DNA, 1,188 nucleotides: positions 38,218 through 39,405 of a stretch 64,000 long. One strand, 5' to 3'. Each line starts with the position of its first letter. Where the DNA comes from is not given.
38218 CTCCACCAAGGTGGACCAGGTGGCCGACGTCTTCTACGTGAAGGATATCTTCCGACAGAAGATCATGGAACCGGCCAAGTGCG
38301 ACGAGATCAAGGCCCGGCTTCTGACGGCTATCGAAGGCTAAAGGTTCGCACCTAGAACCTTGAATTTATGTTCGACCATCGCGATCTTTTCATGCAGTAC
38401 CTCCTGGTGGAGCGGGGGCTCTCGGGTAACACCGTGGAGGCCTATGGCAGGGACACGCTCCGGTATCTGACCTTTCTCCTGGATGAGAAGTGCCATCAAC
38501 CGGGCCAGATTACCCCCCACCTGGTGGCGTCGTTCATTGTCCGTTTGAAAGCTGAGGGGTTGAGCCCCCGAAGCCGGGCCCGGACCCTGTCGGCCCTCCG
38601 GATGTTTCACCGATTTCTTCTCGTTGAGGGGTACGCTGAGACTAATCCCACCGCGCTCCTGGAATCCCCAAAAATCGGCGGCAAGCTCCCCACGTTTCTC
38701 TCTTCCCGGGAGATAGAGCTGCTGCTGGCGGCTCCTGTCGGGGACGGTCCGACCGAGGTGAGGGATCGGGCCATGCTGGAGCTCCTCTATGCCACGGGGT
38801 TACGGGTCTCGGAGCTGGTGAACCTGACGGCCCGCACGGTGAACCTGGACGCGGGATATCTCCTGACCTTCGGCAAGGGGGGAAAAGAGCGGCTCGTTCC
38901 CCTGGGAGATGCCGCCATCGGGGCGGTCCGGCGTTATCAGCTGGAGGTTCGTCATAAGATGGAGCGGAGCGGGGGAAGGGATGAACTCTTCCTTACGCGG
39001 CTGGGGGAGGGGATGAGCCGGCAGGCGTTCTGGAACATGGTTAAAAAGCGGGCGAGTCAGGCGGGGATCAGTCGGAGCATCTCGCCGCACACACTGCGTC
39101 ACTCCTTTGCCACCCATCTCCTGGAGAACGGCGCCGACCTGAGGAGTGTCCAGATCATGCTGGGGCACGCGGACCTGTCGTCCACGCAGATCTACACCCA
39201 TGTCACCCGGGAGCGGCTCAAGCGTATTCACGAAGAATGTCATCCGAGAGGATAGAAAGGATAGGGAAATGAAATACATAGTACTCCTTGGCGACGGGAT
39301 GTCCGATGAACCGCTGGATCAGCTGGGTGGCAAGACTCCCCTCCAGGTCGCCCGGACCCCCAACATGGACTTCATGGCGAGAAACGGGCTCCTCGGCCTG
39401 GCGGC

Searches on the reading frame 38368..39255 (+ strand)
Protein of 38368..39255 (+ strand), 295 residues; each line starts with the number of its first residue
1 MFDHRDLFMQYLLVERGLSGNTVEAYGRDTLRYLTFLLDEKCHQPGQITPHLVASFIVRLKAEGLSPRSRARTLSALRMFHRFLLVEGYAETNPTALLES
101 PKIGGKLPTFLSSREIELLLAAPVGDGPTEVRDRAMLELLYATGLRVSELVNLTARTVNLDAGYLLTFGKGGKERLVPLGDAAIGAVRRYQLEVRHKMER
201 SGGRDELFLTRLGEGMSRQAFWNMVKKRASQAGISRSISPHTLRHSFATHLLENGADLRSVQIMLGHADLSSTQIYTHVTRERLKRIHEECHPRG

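Call 7: search_protein_families(library=pfam, proteins=[window:38368-39255:+], max_evalue=0.01)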
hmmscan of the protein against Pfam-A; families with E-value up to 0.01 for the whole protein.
window:38368-39255:+ (295 aa): 3 families
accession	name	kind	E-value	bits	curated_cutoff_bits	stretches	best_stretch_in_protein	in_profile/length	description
PF00589.27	Phage_integrase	-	1.4e-47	162.1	27.1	1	110-282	2-171/172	Phage integrase family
PF02899.23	Phage_int_SAM_1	-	1.1e-20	74.1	22.3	1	6-88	2-83/83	Phage integrase, N-terminal SAM-like domain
PF13495.12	Phage_int_SAM_4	-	0.0051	17.6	27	0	8-85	5-79/85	Phage integrase, N-terminal SAM-like domain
